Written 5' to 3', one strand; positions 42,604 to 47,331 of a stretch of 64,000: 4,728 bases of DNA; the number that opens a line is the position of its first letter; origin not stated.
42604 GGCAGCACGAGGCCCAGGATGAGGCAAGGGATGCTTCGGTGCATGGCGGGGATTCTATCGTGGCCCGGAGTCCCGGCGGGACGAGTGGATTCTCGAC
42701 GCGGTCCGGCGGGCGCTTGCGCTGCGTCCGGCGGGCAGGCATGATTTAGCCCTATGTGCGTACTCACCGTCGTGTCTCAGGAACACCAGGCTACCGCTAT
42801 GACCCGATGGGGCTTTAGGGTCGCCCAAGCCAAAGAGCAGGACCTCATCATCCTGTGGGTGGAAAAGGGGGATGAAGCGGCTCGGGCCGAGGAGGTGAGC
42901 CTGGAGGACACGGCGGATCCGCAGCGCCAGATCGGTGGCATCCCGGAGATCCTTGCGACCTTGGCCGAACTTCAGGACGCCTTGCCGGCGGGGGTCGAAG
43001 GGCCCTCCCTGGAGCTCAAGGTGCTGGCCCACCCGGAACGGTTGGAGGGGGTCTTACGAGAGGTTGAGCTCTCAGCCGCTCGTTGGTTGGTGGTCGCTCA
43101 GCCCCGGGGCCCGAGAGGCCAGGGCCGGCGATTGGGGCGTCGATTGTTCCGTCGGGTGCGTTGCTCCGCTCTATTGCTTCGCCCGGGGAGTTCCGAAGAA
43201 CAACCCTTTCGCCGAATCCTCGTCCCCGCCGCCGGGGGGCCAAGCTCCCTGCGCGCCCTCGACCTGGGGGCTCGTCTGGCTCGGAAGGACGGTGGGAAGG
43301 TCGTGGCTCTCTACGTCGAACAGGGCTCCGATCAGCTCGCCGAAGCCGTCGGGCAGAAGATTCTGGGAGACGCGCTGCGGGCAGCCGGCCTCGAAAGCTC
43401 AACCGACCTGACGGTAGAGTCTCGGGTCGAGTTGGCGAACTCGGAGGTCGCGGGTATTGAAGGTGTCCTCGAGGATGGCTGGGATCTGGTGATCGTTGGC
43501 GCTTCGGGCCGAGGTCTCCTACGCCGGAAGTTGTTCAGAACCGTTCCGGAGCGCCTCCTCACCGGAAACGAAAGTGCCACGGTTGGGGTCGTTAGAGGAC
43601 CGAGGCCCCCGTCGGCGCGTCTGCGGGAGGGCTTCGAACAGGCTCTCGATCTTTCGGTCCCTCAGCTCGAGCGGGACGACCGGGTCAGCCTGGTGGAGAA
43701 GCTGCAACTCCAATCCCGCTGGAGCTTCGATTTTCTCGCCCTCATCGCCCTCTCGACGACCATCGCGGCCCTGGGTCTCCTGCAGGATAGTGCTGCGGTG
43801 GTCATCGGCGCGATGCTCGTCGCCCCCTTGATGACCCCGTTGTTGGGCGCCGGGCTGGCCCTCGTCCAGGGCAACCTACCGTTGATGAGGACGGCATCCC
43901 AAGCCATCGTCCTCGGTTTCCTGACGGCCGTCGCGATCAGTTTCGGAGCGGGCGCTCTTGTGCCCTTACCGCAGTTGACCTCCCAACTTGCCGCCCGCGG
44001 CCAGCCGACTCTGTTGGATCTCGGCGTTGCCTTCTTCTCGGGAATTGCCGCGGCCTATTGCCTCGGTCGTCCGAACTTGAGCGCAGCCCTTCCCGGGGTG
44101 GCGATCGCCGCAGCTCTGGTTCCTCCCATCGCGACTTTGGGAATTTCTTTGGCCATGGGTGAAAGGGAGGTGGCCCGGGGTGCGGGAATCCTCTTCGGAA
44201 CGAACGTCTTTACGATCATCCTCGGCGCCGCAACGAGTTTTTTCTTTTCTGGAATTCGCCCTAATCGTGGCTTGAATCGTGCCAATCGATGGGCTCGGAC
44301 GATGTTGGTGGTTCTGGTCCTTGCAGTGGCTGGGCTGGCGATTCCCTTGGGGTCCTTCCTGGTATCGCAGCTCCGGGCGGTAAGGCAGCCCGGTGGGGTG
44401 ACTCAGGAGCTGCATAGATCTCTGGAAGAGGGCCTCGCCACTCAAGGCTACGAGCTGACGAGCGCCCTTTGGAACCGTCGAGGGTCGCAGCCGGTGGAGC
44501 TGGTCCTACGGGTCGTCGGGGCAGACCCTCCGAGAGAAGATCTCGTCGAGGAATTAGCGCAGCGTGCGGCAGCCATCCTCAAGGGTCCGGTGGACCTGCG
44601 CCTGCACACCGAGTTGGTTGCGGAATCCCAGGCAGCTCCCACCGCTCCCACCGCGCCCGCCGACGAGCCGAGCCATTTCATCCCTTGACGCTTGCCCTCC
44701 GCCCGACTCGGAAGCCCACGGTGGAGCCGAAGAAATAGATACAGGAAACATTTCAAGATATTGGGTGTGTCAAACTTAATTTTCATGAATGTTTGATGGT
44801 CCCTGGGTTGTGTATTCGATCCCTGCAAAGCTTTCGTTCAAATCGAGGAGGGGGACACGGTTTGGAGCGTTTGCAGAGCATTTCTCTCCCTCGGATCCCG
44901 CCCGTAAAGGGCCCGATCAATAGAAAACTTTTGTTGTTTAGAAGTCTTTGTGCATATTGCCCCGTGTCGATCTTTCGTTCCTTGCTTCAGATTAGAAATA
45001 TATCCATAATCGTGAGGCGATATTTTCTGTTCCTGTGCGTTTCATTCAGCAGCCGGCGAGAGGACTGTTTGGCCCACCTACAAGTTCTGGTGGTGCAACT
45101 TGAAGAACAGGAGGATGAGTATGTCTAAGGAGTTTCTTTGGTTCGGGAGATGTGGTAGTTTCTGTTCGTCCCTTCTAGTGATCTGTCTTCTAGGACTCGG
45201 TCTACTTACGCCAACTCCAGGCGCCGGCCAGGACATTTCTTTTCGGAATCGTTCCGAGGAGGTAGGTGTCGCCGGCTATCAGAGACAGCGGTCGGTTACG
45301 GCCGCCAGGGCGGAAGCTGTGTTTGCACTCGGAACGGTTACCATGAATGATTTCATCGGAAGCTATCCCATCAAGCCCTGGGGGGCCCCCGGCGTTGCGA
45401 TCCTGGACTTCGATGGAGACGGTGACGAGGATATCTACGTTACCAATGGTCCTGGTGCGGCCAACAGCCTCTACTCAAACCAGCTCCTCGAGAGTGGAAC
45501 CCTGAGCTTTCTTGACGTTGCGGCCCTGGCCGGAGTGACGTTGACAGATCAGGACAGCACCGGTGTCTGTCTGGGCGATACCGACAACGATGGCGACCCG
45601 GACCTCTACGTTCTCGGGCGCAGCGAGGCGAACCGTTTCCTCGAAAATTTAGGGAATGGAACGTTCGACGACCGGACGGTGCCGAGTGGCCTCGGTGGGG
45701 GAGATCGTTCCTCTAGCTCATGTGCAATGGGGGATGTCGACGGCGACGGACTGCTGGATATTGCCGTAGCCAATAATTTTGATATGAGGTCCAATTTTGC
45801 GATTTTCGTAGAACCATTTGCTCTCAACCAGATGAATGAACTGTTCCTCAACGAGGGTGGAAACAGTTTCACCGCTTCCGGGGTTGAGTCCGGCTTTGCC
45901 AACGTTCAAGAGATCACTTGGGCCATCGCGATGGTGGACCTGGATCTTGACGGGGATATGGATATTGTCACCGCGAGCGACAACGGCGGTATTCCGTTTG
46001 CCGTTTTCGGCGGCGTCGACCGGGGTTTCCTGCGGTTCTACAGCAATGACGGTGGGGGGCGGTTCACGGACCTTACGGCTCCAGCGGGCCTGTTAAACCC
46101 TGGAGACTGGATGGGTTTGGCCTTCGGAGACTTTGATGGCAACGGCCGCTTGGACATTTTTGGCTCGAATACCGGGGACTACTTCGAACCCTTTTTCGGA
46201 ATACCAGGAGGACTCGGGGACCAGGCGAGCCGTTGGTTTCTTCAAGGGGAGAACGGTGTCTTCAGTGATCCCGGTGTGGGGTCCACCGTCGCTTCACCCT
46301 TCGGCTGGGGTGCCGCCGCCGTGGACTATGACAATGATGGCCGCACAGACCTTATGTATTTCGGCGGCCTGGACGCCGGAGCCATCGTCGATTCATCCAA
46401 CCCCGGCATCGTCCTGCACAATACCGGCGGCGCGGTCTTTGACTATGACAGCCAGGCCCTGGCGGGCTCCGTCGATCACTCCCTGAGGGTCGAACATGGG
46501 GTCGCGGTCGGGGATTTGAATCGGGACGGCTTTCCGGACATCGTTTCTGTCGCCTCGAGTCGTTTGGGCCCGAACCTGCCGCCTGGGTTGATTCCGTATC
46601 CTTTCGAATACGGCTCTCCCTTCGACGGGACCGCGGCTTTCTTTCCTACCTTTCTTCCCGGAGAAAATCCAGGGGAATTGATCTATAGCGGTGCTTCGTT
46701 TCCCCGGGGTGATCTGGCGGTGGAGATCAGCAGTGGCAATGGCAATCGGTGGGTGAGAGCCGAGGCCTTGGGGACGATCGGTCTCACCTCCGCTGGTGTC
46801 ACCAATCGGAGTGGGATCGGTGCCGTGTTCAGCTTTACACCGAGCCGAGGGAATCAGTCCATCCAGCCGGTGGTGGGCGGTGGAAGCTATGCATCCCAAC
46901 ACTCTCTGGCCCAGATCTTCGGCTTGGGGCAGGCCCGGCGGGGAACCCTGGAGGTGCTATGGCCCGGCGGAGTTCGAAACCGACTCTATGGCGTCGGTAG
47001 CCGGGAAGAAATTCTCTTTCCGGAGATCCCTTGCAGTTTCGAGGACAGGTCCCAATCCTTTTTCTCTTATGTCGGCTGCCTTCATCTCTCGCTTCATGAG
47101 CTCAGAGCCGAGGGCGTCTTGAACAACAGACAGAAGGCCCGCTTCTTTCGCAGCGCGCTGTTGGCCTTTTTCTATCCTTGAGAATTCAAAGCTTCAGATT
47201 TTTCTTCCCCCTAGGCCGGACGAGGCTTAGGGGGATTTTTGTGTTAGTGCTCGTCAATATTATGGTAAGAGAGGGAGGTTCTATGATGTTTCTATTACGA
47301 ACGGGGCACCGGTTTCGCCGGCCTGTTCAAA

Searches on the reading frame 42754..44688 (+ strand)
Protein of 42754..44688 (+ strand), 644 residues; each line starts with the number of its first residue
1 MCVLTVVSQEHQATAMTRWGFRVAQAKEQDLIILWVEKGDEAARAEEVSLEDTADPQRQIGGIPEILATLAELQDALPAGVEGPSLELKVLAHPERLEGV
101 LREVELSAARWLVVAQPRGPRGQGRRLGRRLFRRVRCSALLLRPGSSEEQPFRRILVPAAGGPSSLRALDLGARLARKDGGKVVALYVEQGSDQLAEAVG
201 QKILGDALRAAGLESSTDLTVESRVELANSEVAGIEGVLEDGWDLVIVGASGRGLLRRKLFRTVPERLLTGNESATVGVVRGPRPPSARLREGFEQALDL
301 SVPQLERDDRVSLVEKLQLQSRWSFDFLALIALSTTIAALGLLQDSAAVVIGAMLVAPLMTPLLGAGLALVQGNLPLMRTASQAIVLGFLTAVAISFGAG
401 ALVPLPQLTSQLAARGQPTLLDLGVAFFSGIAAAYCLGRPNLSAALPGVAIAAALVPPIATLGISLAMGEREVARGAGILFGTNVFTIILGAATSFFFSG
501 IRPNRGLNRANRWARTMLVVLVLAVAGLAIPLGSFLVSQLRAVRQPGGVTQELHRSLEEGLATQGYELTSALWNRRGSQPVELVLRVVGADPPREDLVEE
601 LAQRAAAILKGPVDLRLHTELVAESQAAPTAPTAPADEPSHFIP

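Call 68: search_protein_families(library=pfam, proteins=[window:42754-44688:+], max_evalue=0.00001)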
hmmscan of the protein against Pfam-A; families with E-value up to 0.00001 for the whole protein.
window:42754-44688:+ (644 aa): 2 families
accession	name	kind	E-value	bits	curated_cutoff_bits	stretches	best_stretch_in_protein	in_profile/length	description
PF04087.19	DUF389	-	3.7e-35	121.4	23.9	1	354-490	1-137/137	Domain of unknown function (DUF389)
PF00582.32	Usp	-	1.2e-10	42.6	24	1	152-269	2-130/141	Universal stress protein family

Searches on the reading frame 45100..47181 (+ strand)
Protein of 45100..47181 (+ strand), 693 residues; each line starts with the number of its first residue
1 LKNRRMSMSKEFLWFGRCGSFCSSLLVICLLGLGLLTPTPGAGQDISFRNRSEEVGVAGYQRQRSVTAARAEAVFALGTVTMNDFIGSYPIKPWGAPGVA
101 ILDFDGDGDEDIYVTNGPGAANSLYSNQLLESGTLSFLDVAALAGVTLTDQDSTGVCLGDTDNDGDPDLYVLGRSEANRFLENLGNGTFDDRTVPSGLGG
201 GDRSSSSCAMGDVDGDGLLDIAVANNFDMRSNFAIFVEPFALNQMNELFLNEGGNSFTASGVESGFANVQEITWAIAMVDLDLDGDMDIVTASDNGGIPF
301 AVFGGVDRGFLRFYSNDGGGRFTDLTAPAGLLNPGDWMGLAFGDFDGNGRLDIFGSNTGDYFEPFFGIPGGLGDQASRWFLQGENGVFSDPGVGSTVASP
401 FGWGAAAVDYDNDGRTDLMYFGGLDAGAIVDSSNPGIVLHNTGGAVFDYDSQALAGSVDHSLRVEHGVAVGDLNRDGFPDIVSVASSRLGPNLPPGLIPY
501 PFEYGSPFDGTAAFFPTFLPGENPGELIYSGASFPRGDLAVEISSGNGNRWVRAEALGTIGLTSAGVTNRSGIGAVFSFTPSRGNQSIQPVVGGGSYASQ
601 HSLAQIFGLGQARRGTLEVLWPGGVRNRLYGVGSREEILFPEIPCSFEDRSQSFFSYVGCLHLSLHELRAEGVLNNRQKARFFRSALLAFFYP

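Call 68: search_protein_families(library=pfam, proteins=[window:45100-47181:+], max_evalue=0.00001)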
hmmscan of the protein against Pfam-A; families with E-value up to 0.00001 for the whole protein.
window:45100-47181:+ (693 aa): 3 families
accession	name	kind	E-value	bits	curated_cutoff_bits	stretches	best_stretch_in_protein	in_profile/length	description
PF13517.12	FG-GAP_3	-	8.7e-41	138.8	26.9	4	160-223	1-61/61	FG-GAP-like repeat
PF01839.29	FG-GAP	-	2.5e-21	75.5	22.1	0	209-228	6-25/37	FG-GAP repeat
PF07593.17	UnbV_ASPIC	-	7.2e-09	35.8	23.4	1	572-633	1-62/68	ASPIC and UnbV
